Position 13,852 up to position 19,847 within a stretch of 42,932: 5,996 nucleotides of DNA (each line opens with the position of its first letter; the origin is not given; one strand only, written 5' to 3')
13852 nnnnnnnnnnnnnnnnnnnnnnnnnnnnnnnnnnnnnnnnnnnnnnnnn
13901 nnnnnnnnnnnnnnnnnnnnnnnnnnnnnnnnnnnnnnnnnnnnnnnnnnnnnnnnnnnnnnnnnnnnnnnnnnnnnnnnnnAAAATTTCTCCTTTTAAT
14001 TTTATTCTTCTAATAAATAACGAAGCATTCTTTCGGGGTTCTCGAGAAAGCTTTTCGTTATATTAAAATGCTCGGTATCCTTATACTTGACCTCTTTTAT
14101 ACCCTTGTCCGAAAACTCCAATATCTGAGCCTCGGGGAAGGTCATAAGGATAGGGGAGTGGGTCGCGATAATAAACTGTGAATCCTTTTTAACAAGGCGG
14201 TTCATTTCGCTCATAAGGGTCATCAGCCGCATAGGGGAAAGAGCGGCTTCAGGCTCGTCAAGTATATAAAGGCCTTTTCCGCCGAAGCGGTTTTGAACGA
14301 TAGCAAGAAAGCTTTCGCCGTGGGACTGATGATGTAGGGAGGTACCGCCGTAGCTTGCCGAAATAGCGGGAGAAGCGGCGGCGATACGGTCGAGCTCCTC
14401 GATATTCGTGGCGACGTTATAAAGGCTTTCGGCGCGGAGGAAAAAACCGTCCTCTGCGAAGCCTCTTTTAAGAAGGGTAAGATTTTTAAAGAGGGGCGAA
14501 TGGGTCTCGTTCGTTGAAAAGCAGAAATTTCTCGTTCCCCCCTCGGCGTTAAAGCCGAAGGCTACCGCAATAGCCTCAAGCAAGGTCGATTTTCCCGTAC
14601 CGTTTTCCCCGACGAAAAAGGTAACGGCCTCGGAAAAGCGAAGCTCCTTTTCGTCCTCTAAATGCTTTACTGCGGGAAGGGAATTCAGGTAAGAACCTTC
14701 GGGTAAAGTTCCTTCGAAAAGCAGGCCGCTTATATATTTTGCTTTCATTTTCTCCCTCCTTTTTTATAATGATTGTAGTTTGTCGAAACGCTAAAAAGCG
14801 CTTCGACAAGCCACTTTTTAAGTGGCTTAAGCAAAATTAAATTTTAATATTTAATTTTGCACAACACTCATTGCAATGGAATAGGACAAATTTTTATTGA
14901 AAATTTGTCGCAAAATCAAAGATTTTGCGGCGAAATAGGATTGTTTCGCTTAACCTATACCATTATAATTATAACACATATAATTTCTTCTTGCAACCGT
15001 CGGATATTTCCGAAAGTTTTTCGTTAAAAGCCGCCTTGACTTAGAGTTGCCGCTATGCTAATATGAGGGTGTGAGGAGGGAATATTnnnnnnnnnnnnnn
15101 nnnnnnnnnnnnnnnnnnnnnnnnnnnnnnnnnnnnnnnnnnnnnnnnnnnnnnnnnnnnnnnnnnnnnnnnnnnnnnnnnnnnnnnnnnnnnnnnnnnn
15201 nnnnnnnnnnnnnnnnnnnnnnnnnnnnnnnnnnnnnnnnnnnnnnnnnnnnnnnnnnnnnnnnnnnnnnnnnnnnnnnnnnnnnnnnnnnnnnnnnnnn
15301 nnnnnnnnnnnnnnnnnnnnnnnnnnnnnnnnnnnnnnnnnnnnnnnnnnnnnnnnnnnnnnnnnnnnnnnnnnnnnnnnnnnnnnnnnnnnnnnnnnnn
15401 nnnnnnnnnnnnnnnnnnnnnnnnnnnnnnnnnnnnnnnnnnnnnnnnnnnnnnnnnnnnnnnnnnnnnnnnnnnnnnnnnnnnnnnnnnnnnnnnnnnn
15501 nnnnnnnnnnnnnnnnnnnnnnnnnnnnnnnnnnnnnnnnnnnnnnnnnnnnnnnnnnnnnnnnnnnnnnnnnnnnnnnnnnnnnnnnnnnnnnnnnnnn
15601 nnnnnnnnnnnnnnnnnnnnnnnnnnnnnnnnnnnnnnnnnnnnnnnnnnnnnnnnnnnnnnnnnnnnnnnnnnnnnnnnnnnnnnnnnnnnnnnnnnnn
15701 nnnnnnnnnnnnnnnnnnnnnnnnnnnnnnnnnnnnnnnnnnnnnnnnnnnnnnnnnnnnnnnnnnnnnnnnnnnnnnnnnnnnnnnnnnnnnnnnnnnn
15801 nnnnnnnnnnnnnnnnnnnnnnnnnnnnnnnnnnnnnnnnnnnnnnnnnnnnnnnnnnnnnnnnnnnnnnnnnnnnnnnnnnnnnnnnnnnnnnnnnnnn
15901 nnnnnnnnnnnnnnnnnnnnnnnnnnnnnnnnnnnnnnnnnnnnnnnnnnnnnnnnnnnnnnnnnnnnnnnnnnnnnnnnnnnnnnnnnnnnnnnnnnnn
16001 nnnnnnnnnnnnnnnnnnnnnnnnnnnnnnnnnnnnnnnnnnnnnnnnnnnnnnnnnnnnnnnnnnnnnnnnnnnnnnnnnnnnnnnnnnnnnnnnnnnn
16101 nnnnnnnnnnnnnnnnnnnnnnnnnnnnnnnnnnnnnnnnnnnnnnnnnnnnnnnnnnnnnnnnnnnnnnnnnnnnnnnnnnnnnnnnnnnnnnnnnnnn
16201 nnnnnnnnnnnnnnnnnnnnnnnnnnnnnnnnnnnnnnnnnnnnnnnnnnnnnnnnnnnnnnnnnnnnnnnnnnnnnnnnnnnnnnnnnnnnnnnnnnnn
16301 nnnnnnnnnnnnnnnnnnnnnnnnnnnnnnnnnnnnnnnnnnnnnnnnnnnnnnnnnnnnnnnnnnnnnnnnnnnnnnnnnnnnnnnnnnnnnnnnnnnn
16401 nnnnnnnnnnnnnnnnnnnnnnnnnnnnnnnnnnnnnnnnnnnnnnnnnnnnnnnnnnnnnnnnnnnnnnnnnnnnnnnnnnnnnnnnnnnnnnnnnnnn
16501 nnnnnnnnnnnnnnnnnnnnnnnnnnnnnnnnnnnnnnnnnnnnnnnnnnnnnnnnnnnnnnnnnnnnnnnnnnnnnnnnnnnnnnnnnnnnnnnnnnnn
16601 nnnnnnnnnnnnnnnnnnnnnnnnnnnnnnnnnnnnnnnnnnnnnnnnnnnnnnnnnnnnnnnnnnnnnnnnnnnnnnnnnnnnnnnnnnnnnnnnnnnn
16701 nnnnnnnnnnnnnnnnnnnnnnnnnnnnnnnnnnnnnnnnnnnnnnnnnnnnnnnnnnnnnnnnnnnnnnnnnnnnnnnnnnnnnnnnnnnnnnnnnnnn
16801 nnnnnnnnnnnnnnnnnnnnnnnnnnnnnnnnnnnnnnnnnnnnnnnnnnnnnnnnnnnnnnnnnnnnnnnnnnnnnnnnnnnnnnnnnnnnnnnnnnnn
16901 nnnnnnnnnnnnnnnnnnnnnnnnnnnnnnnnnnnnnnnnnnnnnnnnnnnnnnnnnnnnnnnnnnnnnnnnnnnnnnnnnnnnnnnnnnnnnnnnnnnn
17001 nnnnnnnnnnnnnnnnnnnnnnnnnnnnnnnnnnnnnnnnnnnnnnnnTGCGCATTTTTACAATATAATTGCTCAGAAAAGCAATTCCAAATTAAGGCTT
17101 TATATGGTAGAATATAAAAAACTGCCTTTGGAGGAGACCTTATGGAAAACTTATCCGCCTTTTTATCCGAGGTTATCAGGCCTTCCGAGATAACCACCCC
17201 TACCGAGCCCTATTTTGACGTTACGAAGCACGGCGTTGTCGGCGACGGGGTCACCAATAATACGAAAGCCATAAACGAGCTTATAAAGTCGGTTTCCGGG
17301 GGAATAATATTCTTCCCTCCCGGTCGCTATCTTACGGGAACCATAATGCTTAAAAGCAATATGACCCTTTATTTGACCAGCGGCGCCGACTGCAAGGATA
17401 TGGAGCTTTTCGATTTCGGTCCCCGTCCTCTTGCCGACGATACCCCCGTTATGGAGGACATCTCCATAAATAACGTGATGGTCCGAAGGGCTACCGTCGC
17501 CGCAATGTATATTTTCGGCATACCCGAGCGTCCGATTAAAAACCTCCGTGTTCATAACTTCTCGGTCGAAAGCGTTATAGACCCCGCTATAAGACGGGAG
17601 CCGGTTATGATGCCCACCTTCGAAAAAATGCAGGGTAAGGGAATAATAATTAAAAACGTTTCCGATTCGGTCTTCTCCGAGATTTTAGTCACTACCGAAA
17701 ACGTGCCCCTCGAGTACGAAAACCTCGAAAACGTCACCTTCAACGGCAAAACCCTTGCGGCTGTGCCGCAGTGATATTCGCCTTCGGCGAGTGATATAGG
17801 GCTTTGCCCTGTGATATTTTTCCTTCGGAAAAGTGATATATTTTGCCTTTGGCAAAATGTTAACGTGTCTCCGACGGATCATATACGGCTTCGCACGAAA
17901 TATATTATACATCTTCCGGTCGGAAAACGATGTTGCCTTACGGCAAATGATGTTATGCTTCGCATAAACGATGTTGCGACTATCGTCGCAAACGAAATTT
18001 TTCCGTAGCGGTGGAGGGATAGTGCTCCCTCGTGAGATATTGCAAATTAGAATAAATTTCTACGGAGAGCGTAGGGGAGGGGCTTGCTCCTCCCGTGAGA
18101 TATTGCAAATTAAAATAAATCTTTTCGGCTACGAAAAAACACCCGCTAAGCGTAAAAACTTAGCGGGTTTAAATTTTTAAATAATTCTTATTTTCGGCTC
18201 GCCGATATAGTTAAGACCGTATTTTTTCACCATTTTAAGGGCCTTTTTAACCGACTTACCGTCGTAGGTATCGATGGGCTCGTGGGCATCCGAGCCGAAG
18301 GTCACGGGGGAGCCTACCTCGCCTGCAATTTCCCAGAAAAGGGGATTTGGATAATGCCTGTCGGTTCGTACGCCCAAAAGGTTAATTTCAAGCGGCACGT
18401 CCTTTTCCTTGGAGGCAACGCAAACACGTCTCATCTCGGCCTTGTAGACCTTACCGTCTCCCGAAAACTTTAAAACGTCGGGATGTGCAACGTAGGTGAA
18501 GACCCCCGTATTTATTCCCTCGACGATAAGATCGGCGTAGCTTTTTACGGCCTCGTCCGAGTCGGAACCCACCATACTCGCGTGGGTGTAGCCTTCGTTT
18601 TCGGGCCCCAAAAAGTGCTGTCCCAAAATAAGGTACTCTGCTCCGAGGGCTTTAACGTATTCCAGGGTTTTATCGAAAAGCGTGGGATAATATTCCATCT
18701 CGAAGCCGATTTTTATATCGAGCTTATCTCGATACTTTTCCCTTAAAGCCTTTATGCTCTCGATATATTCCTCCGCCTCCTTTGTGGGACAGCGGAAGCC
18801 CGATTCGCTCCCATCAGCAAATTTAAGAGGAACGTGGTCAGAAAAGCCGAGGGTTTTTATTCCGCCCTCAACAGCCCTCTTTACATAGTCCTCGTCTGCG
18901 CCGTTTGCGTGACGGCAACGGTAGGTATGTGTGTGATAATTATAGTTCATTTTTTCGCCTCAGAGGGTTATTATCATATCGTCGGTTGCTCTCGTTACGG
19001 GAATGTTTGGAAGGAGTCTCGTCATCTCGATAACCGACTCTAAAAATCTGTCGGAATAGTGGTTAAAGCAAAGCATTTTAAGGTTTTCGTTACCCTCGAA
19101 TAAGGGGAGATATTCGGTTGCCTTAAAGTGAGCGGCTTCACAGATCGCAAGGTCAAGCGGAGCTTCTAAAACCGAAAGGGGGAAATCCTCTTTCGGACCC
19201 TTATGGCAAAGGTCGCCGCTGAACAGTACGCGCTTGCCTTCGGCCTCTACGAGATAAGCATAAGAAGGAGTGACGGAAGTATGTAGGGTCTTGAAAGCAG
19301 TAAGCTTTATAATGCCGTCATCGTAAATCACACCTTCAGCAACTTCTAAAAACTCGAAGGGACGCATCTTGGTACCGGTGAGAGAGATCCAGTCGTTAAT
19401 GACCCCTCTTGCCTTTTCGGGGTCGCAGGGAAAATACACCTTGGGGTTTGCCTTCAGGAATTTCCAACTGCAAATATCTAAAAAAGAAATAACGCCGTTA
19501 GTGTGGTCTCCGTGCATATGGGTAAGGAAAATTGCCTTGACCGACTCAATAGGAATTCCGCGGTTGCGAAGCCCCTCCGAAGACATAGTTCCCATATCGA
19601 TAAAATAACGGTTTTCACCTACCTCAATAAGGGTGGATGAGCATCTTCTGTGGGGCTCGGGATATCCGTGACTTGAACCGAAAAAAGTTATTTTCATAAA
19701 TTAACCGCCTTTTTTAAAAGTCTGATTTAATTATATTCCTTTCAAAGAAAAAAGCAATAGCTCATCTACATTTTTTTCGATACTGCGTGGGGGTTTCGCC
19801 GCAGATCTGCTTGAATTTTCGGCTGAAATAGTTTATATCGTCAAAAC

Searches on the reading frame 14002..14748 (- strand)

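Call 56: search_protein_families(library=pfam, proteins=[window:14002-14748:-], max_evalue=0.001)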
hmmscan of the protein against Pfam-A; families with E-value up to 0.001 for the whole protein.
window:14002-14748:- (248 aa): 6 families
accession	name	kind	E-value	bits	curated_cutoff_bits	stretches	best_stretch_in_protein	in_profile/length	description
PF13304.12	AAA_21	-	6.3e-16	59.7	27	2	158-202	258-303/304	AAA domain, putative AbiEii toxin, Type IV TA system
PF13175.12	AAA_15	-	5.9e-14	52.9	32.1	2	30-64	14-47/374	AAA ATPase domain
PF02463.25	SMC_N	-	9e-12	45.3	40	1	27-68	10-52/220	RecF/RecN/SMC N terminal domain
PF13476.12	AAA_23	-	1.5e-09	39.2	27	1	32-88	11-66/201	AAA domain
PF13555.12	AAA_29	-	1.1e-05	25.5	27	1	32-62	13-44/61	P-loop containing region of AAA domain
PF00005.33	ABC_tran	-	2.5e-05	25.4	25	1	41-65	12-36/137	ABC transporter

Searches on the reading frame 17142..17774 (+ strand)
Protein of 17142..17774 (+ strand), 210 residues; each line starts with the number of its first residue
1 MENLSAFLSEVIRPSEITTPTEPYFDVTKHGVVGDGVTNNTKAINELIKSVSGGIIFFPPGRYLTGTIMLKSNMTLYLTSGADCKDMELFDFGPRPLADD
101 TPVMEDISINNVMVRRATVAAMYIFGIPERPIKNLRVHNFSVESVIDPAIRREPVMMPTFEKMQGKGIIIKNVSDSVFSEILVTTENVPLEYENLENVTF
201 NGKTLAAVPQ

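Call 11: find_encoding_contigs(protein=window:17142-17774:+, flank=3000, max_places=10)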
Protein window:17142-17774:+ (210 aa): 3 contigs read that carry it; 2 places shown.
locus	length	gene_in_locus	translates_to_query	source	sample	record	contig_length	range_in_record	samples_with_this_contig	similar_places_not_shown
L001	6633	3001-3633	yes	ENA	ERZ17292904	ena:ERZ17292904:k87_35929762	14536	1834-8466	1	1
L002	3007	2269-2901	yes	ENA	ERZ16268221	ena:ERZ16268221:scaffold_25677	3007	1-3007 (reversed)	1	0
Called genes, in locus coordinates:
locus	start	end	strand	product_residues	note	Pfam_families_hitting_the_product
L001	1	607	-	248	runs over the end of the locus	PF02463:SMC_N (weak), PF13476:AAA_23, PF13175:AAA_15 (weak), PF13555:AAA_29 (faint), PF00005:ABC_tran (faint), PF13304:AAA_21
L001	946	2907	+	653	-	-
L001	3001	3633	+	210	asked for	PF12708:Pect-lyase_RHGA_epim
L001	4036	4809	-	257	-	PF02811:PHP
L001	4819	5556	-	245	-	PF23023:Anti-Pycsar_Apyc1, PF00753:Lactamase_B, PF12706:Lactamase_B_2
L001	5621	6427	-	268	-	PF02311:AraC_binding, PF07883:Cupin_2 (faint), PF00165:HTH_AraC, PF12833:HTH_18, PF00165:HTH_AraC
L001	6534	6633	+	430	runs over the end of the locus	PF01408:GFO_IDH_MocA, PF02894:GFO_IDH_MocA_C, PF22725:GFO_IDH_MocA_C3 (weak)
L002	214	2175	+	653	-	-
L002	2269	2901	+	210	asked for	PF12708:Pect-lyase_RHGA_epim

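Call 12: search_protein_families(library=pfam, proteins=[window:17142-17774:+])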
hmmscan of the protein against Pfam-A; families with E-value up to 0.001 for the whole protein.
window:17142-17774:+ (210 aa): 1 family
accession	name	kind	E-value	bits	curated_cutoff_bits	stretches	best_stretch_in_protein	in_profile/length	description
PF12708.12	Pect-lyase_RHGA_epim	-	4.2e-12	46.8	27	1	25-201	2-184/213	Rhamnogalacturonase A/epimerase, pectate lyase-like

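Call 65: find_homologous_proteins(query=window:17142-17774:+, max_evalue=1e-40)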
Query window:17142-17774:+ (210 aa): 2 proteins with E <= 1e-40 among 185 candidates.
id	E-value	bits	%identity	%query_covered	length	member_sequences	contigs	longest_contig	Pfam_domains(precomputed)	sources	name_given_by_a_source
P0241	5.0e-132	455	100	100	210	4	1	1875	PF12708.13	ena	-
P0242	6.3e-62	227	88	57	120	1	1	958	-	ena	-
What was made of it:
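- Tried and rejected: Homologues of the 210-aa gene upstream of the 17.9-kb array: the search returned only the gene itself and one fragment (call 65).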

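Call 66: find_encoding_contigs(protein=P0242, flank=3000, max_places=4)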
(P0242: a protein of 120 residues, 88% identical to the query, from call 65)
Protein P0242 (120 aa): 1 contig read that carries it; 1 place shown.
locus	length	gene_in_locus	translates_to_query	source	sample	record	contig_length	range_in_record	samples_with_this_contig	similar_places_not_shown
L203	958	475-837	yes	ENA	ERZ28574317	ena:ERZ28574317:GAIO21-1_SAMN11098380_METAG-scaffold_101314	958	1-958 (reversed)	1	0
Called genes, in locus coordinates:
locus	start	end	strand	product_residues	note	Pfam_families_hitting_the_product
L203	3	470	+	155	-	?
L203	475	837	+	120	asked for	-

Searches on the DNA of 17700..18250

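Call 6: search_rna_families(source=window, start=17700, end=18250, threshold=evalue, max_evalue=10, show_alignments=3)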
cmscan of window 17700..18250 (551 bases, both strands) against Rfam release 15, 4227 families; matches with E-value up to 10: 10.
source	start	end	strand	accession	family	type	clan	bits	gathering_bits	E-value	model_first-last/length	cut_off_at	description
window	17769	17844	+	RF01706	Gut-1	Gene; sRNA;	-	65.1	50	9.2e-13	1-77/77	no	Gut-1 RNA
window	18130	18238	-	RF01771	rnk_leader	Cis-reg; leader;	-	21.6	50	0.33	1-109/109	no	Enterobacteria rnk leader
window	18133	18238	-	RF02074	STnc240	Gene; sRNA;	-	21.6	55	1.1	1-77/77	no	Enterobacterial sRNA STnc240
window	17817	17927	+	RF00849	mir-60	Gene; miRNA;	-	18.4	67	0.67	1-72/72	no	mir-60 microRNA precursor family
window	18056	18100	-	RF00367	mir-BHRF1-3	Gene; miRNA;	-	16.1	80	2.1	1-65/65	no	mir-BHRF1-3 microRNA precursor family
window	18068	18193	+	RF00015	U4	Gene; snRNA; splicing;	CL00007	15.3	46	0.43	1-138/138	no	U4 spliceosomal RNA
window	18078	18174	+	RF02450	ncr1175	Gene; sRNA;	-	14.4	60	6.9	1-110/110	no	Bacillus sRNA ncr1175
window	18127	18250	-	RF00557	L10_leader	Cis-reg; leader;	-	13.8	44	9.8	58-138/138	5'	Ribosomal protein L10 leader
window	17788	17899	-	RF02493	Gl_U4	Gene; snRNA; splicing;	-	13.5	100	7.8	1-95/95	no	Giardia U4 spliceosomal RNA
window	18218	18250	+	RF01844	SmY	Gene; snRNA; splicing;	-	12.9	39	3.4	1-33/80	3'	SmY spliceosomal RNA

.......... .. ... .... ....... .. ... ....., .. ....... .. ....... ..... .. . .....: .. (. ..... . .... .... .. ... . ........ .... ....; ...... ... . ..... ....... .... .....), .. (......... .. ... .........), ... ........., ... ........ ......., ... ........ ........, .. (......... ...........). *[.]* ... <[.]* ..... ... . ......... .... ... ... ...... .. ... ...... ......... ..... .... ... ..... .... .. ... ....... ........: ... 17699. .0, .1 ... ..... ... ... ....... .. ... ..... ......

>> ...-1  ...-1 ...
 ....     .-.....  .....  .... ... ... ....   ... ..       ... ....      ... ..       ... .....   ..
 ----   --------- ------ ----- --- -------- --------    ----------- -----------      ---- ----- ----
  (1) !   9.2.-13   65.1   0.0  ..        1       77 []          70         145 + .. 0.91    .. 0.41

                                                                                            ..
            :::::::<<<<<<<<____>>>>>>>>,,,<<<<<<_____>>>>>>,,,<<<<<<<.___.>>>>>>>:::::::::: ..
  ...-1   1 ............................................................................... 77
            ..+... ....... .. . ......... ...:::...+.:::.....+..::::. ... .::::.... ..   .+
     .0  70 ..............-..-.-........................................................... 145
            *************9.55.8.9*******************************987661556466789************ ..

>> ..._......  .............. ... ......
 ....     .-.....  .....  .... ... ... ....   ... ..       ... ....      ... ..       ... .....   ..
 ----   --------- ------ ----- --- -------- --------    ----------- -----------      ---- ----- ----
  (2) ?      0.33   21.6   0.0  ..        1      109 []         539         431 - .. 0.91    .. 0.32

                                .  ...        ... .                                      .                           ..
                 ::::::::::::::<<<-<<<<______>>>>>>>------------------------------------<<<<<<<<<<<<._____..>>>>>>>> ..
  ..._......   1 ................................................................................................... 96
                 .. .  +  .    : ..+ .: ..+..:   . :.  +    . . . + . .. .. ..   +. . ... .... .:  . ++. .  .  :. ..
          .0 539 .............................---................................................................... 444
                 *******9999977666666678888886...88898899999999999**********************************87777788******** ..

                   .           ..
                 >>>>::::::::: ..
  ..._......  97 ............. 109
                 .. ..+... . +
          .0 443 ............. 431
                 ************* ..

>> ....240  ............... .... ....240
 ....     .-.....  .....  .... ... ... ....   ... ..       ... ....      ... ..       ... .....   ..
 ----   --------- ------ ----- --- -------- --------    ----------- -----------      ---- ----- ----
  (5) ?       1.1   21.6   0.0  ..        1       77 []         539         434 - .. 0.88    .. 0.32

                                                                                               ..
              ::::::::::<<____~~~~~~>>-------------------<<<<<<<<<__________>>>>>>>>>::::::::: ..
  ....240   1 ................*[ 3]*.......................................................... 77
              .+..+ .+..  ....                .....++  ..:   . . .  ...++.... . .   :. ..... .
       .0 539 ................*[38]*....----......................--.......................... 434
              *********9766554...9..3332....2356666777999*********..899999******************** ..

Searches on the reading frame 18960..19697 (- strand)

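Call 12: search_protein_families(library=pfam, proteins=[window:18960-19697:-])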
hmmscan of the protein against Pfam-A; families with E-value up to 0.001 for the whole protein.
window:18960-19697:- (245 aa): 3 families
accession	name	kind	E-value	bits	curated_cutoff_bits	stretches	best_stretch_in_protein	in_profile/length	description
PF00753.33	Lactamase_B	-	1.1e-14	55.3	22.7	1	18-174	5-161/196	Metallo-beta-lactamase superfamily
PF12706.13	Lactamase_B_2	-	3.3e-09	37.1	27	1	50-167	28-147/200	Beta-lactamase superfamily domain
PF23023.1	Anti-Pycsar_Apyc1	-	2.5e-05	24.3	50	1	22-76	23-77/250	Anti-Pycsar protein Apyc1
